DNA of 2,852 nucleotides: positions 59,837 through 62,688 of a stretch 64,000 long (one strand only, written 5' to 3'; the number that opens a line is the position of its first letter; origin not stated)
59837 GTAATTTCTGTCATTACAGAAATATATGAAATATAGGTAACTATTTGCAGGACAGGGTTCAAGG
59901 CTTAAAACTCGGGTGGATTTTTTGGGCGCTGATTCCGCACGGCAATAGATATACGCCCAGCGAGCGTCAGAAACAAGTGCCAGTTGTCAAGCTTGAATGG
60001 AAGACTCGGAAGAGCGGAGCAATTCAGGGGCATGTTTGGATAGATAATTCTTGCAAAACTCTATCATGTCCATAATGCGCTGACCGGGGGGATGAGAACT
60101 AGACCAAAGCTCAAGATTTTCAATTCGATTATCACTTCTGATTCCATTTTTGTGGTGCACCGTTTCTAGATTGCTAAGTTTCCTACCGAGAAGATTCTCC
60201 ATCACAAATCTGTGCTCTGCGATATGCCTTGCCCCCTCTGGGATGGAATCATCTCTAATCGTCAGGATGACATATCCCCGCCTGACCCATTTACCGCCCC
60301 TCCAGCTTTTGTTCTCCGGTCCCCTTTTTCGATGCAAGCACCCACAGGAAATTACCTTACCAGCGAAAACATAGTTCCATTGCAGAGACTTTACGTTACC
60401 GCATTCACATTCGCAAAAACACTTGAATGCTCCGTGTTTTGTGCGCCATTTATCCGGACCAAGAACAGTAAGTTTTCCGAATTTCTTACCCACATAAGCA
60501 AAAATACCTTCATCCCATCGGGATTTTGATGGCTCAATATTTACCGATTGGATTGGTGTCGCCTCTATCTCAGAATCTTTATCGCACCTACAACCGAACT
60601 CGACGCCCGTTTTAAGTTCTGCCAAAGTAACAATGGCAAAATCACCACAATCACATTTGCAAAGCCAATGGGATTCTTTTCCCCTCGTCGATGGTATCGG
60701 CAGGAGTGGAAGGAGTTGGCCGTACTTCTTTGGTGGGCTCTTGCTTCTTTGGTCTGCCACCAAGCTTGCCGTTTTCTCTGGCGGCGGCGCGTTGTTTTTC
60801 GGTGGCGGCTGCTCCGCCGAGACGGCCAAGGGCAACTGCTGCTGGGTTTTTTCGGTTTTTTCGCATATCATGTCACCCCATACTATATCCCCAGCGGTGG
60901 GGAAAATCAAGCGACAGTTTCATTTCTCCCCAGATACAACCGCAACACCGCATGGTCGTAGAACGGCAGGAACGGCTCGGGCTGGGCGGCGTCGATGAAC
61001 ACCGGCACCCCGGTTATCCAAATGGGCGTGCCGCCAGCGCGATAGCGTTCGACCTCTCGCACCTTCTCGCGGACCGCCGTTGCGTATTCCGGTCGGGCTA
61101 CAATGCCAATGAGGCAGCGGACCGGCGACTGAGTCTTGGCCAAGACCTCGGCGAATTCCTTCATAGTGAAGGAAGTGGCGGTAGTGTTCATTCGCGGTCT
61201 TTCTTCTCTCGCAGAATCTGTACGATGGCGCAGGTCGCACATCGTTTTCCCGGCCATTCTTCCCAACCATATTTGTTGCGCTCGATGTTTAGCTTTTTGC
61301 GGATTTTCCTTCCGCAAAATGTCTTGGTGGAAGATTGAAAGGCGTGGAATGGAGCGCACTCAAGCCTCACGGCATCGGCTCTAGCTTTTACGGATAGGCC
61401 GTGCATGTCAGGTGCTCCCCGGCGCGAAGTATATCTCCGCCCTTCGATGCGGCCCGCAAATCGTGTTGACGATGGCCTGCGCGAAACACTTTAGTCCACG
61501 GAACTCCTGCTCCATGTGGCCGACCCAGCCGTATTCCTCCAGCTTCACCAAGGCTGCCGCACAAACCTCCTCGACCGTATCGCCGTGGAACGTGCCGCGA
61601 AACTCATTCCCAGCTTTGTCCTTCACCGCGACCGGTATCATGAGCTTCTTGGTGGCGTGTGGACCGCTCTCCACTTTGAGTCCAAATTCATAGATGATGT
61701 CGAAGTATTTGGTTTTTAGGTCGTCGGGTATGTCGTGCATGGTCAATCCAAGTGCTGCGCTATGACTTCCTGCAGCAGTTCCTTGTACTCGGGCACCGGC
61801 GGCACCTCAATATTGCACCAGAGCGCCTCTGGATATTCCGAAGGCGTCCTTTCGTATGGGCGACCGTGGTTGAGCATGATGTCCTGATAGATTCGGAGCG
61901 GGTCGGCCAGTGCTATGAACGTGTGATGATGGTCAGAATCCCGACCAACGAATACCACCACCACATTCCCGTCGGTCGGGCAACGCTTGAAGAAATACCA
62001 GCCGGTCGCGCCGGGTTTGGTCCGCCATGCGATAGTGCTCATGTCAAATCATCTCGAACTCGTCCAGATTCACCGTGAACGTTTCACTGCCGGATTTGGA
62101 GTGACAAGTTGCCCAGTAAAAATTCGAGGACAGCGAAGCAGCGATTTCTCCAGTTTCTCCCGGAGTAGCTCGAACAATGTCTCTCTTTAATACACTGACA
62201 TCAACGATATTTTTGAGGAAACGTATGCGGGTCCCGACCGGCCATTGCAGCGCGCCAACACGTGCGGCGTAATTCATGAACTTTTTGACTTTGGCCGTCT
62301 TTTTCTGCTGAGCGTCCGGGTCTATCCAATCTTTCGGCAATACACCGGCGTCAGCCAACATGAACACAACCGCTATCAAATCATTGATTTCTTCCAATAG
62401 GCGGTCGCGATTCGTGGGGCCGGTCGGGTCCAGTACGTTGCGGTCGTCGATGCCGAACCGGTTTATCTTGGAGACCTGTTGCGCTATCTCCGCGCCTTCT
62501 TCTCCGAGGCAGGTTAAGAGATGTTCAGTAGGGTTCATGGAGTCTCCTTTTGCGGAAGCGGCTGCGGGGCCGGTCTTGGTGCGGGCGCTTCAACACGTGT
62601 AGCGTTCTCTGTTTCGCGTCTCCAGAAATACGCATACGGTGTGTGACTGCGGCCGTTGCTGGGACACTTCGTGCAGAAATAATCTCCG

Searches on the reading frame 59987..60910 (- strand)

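Call 7: search_protein_families(library=pfam, proteins=[window:59987-60910:-], max_evalue=0.01)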
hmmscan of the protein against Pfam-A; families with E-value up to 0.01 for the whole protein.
window:59987-60910:- (307 aa): 1 family
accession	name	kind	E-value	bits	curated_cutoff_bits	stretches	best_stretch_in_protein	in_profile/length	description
PF13392.12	HNH_3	-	1.4e-08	34.7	24.8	1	233-272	4-42/46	HNH endonuclease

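Call 8: search_protein_families(library=phrogs, proteins=[window:59987-60910:-], max_evalue=0.001)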
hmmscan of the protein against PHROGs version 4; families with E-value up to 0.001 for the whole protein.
window:59987-60910:- (307 aa): 14 families
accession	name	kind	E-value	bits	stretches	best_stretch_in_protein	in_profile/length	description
phrog_20891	-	DNA, RNA and nucleotide metabolism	4e-26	93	1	194-291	117-215/219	HNH endonuclease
phrog_374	-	DNA, RNA and nucleotide metabolism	7.2e-20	72.3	2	139-208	197-268/617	HNH endonuclease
phrog_7545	-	DNA, RNA and nucleotide metabolism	6.3e-12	47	1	209-271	64-126/160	HNH endonuclease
phrog_10730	-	DNA, RNA and nucleotide metabolism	2.1e-10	41.7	1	210-272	73-135/234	HNH endonuclease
phrog_959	-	DNA, RNA and nucleotide metabolism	6.2e-09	36.7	1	205-273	40-101/138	HNH endonuclease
phrog_59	-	DNA, RNA and nucleotide metabolism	1.6e-08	35.4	1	201-268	159-225/423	HNH endonuclease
phrog_15471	-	DNA, RNA and nucleotide metabolism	1.4e-06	29.2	1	227-272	29-74/183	HNH endonuclease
phrog_27240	-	unknown function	1.3e-05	26.6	0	141-198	9-62/132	-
phrog_99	-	DNA, RNA and nucleotide metabolism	1.9e-05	25.5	1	190-271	125-198/383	HNH endonuclease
phrog_14913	-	DNA, RNA and nucleotide metabolism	2.7e-05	25.3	1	229-284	39-94/149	HNH endonuclease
phrog_22195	-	unknown function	3.1e-05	24.8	0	139-202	10-68/148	-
phrog_18493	-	unknown function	6.9e-05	23.9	0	136-168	57-87/136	-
phrog_1492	-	DNA, RNA and nucleotide metabolism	8.1e-05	22.9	1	202-268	82-149/414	HNH endonuclease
phrog_25114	-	unknown function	0.00042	21.2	1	194-267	46-120/156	-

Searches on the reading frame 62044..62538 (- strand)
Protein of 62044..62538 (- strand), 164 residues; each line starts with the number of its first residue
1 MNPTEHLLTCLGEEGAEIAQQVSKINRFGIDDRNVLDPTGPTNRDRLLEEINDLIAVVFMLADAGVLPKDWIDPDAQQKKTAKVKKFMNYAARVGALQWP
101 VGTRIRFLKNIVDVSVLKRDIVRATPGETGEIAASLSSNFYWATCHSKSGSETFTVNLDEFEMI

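Call 63: find_encoding_contigs(protein=window:62044-62538:-, flank=10000, max_places=2)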
Protein window:62044-62538:- (164 aa): 6 contigs read that carry it; 1 place shown.
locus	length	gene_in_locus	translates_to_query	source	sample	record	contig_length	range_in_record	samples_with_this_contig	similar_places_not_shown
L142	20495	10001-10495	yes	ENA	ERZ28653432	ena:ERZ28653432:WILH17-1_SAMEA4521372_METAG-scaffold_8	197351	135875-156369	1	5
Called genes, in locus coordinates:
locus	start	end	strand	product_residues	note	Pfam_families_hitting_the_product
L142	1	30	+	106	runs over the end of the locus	-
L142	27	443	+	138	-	-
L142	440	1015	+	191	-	-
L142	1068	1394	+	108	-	-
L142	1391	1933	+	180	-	-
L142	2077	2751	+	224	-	PF07505:DUF5131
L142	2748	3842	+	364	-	PF00712:DNA_pol3_beta, PF02767:DNA_pol3_beta_2, PF02768:DNA_pol3_beta_3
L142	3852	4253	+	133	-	-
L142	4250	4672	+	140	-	-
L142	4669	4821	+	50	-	-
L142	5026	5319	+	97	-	-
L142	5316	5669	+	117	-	-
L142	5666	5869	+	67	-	-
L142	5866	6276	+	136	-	-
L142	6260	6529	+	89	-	-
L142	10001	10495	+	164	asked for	-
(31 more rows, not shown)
